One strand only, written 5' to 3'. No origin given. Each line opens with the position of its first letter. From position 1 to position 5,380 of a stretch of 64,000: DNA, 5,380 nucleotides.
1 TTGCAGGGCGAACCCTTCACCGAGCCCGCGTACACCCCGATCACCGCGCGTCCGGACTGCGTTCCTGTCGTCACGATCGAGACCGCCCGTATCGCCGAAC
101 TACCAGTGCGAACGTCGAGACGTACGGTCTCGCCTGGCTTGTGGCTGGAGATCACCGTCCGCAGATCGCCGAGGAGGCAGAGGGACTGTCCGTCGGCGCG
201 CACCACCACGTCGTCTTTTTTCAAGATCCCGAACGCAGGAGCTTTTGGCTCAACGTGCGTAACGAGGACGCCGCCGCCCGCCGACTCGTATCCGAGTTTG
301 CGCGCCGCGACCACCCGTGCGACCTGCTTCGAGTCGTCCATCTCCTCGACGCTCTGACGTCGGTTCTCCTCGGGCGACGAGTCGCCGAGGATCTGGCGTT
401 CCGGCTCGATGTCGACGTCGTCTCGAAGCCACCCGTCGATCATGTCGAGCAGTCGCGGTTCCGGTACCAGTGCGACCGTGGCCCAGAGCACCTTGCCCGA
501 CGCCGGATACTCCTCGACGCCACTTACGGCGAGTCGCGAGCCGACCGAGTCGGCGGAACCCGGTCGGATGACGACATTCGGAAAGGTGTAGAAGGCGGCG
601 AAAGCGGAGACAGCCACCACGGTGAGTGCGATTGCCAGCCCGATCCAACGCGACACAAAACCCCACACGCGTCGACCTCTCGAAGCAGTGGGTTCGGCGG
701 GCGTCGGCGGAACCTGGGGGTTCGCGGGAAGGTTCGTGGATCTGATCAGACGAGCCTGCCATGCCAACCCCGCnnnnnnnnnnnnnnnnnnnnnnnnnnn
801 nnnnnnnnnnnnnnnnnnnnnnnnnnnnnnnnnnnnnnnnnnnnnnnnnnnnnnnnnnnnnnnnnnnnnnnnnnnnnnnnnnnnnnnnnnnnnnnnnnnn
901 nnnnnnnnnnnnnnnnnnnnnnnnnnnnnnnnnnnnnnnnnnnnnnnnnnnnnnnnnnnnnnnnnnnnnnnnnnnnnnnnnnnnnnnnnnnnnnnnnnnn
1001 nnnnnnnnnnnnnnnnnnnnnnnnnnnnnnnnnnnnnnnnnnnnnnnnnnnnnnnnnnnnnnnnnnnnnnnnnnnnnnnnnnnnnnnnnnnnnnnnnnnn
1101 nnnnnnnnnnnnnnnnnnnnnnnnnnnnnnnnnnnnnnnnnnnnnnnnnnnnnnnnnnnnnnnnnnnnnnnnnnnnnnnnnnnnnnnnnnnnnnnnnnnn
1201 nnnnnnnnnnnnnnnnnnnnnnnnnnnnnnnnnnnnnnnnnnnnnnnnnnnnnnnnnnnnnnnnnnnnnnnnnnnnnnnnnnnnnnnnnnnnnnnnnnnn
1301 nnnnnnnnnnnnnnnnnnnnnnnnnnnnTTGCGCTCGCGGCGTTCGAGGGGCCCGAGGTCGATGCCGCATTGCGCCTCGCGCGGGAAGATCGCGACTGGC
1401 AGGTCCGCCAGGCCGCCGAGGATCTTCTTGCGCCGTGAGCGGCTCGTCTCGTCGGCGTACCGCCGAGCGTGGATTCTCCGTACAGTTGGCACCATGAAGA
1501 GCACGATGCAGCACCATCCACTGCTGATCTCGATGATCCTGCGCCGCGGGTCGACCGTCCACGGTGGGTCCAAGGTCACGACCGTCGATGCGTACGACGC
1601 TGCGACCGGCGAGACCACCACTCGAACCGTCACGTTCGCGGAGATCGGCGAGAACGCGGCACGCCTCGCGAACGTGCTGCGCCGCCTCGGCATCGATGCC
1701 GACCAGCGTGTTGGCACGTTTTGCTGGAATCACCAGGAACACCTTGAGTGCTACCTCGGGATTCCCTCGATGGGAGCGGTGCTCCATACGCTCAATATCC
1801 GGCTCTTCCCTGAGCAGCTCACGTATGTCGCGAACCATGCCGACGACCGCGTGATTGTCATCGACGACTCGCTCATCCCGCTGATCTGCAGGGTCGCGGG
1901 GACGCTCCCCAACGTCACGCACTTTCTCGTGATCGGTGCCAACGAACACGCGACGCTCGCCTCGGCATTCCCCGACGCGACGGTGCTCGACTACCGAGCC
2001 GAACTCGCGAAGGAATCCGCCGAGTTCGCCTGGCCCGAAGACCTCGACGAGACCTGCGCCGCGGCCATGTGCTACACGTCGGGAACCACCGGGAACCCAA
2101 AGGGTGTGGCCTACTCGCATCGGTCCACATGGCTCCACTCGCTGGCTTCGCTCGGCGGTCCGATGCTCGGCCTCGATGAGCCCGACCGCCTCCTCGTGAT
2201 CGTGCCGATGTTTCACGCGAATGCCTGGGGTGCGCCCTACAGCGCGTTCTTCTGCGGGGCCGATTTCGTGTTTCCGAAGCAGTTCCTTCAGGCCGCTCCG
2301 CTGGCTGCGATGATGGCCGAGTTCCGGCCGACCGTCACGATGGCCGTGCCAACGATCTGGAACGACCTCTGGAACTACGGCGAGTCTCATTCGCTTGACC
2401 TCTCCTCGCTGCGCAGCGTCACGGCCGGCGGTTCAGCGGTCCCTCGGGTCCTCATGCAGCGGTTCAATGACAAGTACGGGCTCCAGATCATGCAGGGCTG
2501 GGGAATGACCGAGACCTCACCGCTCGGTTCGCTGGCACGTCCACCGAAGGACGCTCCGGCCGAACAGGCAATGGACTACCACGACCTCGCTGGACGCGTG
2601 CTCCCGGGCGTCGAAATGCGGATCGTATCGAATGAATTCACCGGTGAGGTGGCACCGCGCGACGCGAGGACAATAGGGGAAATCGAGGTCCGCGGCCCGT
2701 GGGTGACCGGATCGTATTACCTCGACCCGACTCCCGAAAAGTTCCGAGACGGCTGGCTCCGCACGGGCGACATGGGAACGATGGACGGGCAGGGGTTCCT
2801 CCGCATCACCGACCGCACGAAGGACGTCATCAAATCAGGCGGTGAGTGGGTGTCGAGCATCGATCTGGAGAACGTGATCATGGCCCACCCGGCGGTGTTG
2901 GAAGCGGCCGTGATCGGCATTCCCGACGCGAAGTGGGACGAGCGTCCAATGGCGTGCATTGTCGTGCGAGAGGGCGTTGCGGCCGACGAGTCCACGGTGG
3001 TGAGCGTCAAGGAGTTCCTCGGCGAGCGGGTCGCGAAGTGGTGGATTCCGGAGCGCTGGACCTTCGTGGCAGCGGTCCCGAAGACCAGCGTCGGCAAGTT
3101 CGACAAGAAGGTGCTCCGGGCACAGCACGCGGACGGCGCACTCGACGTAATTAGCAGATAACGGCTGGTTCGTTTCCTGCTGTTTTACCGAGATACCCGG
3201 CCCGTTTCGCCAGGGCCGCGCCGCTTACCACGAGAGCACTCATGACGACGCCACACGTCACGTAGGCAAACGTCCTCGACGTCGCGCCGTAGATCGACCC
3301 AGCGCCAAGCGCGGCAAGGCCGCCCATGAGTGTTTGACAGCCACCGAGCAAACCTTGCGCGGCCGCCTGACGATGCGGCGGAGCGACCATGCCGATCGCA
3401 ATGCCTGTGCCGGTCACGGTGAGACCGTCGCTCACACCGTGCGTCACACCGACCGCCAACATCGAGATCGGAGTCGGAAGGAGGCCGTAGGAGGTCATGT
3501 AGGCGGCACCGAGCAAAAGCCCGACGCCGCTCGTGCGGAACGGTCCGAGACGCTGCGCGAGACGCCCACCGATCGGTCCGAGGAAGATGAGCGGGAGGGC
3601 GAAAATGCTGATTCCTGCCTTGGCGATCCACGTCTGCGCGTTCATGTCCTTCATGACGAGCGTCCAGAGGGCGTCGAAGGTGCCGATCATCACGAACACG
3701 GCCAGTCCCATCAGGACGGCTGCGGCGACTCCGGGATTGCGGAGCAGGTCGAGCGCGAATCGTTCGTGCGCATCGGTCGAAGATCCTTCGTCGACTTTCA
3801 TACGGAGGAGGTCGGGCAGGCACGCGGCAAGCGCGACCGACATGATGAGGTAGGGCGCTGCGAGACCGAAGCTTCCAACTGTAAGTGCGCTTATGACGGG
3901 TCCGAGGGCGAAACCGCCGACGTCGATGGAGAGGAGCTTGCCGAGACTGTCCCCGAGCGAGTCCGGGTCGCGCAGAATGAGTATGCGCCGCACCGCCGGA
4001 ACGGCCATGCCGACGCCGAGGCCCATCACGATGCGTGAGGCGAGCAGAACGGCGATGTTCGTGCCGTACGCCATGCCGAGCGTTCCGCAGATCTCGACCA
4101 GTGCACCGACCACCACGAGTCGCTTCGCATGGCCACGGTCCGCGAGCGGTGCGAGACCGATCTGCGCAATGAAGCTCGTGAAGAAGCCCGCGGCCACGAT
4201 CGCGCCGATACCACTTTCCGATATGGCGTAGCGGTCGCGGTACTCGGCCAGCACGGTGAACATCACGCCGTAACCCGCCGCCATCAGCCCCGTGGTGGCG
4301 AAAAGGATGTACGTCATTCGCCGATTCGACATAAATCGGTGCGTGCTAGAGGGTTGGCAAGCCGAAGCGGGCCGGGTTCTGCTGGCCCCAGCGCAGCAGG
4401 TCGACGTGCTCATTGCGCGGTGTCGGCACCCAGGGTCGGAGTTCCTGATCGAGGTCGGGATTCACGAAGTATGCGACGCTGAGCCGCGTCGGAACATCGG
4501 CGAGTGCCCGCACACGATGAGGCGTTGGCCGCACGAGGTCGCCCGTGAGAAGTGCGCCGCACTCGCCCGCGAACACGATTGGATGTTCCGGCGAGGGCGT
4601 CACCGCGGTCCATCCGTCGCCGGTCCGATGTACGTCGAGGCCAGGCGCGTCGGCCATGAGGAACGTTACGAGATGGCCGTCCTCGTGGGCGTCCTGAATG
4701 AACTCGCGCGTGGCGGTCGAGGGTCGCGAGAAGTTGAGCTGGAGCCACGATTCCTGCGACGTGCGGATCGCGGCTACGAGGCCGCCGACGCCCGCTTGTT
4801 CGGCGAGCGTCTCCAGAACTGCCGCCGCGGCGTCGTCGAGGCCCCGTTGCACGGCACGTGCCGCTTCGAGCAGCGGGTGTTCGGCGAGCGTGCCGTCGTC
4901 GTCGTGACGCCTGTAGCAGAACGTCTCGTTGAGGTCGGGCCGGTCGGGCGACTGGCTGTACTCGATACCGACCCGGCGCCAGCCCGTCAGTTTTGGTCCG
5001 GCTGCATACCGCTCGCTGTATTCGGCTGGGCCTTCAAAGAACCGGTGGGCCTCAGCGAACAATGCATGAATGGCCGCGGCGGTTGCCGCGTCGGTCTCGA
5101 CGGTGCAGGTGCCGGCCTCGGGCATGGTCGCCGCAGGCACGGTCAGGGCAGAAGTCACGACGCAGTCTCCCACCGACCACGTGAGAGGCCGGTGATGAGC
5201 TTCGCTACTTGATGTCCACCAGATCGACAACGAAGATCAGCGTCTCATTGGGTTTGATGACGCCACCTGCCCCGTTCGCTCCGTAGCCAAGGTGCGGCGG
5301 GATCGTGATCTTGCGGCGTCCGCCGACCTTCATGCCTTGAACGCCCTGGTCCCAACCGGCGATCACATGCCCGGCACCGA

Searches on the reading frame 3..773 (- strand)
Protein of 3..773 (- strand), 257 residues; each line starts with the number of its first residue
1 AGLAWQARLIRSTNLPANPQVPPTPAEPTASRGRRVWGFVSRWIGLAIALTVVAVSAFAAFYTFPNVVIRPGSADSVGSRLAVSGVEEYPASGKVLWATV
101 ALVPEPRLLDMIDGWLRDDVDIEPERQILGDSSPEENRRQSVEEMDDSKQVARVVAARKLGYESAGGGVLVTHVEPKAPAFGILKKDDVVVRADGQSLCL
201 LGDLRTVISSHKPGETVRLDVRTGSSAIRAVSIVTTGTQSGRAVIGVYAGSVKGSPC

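Call 58: search_protein_families(library=pfam, proteins=[window:3-773:-], max_evalue=0.001)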
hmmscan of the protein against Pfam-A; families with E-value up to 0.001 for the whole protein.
window:3-773:- (257 aa): 1 family
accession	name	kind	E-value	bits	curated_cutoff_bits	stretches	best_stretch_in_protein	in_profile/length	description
PF13180.12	PDZ_2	-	5.3e-10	39.9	27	1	165-222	10-68/80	PDZ domain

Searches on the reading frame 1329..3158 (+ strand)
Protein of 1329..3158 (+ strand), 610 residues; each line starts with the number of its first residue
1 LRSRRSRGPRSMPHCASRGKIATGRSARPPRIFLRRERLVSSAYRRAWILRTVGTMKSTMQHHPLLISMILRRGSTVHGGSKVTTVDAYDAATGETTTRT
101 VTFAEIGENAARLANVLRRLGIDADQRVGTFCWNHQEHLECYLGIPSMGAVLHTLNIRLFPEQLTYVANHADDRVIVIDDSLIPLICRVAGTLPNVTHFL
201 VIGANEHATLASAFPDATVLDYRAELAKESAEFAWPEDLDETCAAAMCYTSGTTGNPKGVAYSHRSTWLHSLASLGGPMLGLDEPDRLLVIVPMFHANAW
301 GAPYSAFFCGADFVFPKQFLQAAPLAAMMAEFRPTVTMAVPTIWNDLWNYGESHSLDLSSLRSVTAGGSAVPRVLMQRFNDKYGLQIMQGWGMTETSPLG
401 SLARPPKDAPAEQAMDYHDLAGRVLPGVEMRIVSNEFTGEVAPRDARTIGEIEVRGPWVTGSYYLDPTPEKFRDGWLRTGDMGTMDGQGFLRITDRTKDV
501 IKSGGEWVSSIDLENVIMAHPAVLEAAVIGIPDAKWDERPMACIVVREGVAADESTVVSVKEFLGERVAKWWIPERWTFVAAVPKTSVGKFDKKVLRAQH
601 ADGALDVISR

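Call 58: search_protein_families(library=pfam, proteins=[window:1329-3158:+], max_evalue=0.001)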
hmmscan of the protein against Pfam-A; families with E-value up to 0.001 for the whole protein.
window:1329-3158:+ (610 aa): 2 families
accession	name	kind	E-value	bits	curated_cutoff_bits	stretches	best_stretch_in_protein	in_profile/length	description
PF00501.34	AMP-binding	-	1.4e-75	255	29.9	1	96-464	17-384/384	AMP-binding enzyme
PF13193.12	AMP-binding_C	-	2.3e-17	64.1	24.5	1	513-590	2-76/76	AMP-binding enzyme C-terminal domain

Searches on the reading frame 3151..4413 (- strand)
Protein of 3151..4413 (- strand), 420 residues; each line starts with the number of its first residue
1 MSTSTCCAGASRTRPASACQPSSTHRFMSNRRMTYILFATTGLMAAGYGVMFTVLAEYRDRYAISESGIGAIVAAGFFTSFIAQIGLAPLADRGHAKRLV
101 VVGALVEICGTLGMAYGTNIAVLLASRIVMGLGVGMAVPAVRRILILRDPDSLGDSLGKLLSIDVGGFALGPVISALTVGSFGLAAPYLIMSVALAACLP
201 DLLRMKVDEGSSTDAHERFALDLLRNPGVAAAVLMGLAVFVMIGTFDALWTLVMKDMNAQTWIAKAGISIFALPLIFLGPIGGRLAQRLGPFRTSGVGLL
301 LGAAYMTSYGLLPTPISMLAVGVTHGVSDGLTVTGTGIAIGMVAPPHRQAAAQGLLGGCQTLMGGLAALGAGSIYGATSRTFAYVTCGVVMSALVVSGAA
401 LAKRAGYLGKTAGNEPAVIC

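Call 58: search_protein_families(library=pfam, proteins=[window:3151-4413:-], max_evalue=0.001)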
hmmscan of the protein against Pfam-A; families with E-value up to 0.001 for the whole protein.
window:3151-4413:- (420 aa): 2 families
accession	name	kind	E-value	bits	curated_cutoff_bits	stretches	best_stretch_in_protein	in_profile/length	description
PF07690.21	MFS_1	-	5.2e-32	111.5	33.4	2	37-367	1-346/347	Major Facilitator Superfamily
PF12832.13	MFS_1_like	-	3.3e-07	30.1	25.2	1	168-384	143-371/373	MFS_1 like family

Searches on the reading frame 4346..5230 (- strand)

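Call 58: search_protein_families(library=pfam, proteins=[window:4346-5230:-], max_evalue=0.001)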
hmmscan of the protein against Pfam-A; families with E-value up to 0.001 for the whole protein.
window:4346-5230:- (294 aa): 2 families
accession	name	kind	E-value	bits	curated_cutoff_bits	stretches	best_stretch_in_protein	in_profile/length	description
PF03171.26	2OG-FeII_Oxy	-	6.8e-09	36.4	23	1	180-258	23-101/101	2OG-Fe(II) oxygenase superfamily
PF14226.12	DIOX_N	-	2.4e-05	25.4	27.3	1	38-112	27-101/117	non-haem dioxygenase in morphine synthesis N-terminal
